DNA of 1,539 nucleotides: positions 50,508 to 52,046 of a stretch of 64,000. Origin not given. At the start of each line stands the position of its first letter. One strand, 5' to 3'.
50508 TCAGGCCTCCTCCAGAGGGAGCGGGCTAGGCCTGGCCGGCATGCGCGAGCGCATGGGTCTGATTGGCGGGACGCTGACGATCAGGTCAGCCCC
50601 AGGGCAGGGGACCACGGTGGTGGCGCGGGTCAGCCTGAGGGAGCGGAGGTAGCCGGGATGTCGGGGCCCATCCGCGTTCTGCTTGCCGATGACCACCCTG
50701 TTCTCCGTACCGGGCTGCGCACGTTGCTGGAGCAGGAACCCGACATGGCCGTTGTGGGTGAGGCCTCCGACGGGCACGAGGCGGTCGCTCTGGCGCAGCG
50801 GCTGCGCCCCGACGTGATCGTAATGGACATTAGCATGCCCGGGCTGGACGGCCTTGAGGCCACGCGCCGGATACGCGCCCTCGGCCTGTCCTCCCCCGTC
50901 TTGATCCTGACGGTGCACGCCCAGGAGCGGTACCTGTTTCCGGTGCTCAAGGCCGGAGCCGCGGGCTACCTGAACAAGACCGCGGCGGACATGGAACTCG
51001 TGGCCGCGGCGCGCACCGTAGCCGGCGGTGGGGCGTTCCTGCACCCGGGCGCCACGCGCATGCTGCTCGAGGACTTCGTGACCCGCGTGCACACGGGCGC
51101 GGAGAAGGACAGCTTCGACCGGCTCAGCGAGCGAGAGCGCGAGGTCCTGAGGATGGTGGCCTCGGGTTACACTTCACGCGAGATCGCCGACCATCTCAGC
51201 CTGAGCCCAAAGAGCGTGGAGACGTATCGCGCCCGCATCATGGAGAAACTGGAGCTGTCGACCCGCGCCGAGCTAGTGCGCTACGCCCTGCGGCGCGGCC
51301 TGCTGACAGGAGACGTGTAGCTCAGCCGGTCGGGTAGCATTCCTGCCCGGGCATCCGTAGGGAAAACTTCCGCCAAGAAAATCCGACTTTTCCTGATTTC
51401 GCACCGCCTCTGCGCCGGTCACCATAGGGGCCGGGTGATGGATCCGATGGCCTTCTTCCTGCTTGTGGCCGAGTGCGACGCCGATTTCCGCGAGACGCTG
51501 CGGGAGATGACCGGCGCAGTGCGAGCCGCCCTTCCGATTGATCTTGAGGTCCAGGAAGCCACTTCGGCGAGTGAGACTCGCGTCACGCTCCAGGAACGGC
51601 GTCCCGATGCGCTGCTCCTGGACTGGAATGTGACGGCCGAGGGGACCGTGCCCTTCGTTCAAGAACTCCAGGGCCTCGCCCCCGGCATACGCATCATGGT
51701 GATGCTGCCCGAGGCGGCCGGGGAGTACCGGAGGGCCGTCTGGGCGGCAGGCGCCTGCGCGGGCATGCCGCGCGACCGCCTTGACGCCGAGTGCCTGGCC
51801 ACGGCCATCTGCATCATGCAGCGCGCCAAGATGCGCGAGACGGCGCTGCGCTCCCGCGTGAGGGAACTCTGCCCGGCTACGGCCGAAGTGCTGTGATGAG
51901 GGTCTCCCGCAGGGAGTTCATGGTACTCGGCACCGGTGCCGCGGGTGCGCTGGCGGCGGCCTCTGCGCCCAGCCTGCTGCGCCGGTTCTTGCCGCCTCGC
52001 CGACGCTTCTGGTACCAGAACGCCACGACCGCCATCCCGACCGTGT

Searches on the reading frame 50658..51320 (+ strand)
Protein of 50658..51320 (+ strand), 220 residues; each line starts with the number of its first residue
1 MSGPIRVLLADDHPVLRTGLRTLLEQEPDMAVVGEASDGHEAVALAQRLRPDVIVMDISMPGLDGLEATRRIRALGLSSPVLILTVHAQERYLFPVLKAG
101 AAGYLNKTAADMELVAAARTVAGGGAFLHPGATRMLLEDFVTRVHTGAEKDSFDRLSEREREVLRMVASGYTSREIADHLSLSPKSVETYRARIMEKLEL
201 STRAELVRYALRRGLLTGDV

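Call 8: search_protein_families(library=pfam, proteins=[window:50658-51320:+])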
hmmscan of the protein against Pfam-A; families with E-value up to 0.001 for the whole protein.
window:50658-51320:+ (220 aa): 4 families
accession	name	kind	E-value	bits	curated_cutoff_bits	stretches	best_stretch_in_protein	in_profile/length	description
PF00072.30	Response_reg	-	8.2e-31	106.9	30.2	1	7-118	1-110/111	Response regulator receiver domain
PF00196.25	GerE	-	6.3e-21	74.2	23.5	1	155-210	2-57/57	Bacterial regulatory proteins, luxR family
PF08281.18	Sigma70_r4_2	-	4.3e-09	36.3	25.7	1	154-198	9-54/54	Sigma-70, region 4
PF04545.22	Sigma70_r4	-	0.00077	19.4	24.1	0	154-198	3-48/50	Sigma-70, region 4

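Call 9: search_protein_families(library=ncbifam, proteins=[window:50658-51320:+])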
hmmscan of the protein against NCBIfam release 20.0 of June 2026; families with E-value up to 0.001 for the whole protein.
window:50658-51320:+ (220 aa): 106 families (the best 25 are shown)
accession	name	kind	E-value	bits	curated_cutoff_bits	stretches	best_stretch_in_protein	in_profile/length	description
NF007018.1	PRK09483.1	equivalog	1e-51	175.7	280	1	5-217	2-210/217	UvrY/SirA/GacA family response regulator transcription factor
NF052445.1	RespRegMctR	equivalog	1.2e-51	175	300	1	4-215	1-204/205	two-component system response regulator MctR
NF007935.0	PRK10651.1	equivalog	7.7e-45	152.7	250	1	4-207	6-207/216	two-component system response regulator NarL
NF011896.0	PRK15369.1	equivalog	2.5e-42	144.9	242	1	5-215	4-209/211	two component system response regulator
NF007708.0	PRK10403.1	equivalog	1.3e-40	139.2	343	1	4-204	6-202/215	nitrate/nitrite response regulator protein NarP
NF047785.1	respo_reg_MadR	equivalog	4.9e-40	137.1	300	1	5-216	1-209/209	MadR family response regulator transcription factor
NF007685.0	PRK10360.1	equivalog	2.6e-35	122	258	1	5-209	2-191/196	response regulator transcription factor UhpA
NF007419.0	PRK09958.1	equivalog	4.5e-31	108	251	1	8-212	4-200/204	acid-sensing system DNA-binding response regulator EvgA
NF007403.0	PRK09935.1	equivalog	1.1e-30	106.8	271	1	4-213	3-207/210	fimbria biosynthesis transcriptional regulator FimZ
NF006900.1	PRK09390.1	equivalog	6e-28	97.8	255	1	1-214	1-201/203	response regulator FixJ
NF001965.0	PRK00742.1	subfamily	1.6e-23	83.5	293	1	4-113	3-113/357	chemotaxis-specific protein-glutamate methyltransferase CheB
NF041367.1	CheY_Halo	equivalog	2.8e-21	76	200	1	7-117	1-109/114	chemotaxis protein CheY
NF008098.0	PRK10840.1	equivalog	8.9e-21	74.3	235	1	5-209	4-204/216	response regulator transcription factor RcsB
NF040749.1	tetrathio_RR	equivalog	9.1e-21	74.4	290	1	11-208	6-186/191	tetrathionate respiration response regulator TtrR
NF009206.0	PRK12555.1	subfamily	1.8e-20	73.2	342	1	5-108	1-105/340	chemotaxis-specific protein-glutamate methyltransferase CheB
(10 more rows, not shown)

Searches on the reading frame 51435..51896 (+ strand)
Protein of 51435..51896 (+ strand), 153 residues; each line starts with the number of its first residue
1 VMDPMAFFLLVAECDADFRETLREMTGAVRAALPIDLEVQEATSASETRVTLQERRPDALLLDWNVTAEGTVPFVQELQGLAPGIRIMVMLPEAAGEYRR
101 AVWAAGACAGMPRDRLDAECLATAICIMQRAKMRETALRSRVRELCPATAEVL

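Call 8: search_protein_families(library=pfam, proteins=[window:51435-51896:+])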
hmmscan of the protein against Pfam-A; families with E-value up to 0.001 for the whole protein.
window:51435-51896:+ (153 aa): 1 family
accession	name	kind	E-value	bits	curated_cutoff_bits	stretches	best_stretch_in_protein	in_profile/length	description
PF00072.30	Response_reg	-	0.00079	20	30.2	1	36-107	22-93/111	Response regulator receiver domain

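Call 9: search_protein_families(library=ncbifam, proteins=[window:51435-51896:+])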
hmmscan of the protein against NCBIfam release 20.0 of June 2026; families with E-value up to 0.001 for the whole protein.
window:51435-51896:+ (153 aa): 1 family
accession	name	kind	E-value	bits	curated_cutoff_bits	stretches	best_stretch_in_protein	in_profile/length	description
TIGR02154.1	PhoB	equivalog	0.00054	19.3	296.2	1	37-100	27-90/226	phosphate regulon transcriptional regulator PhoB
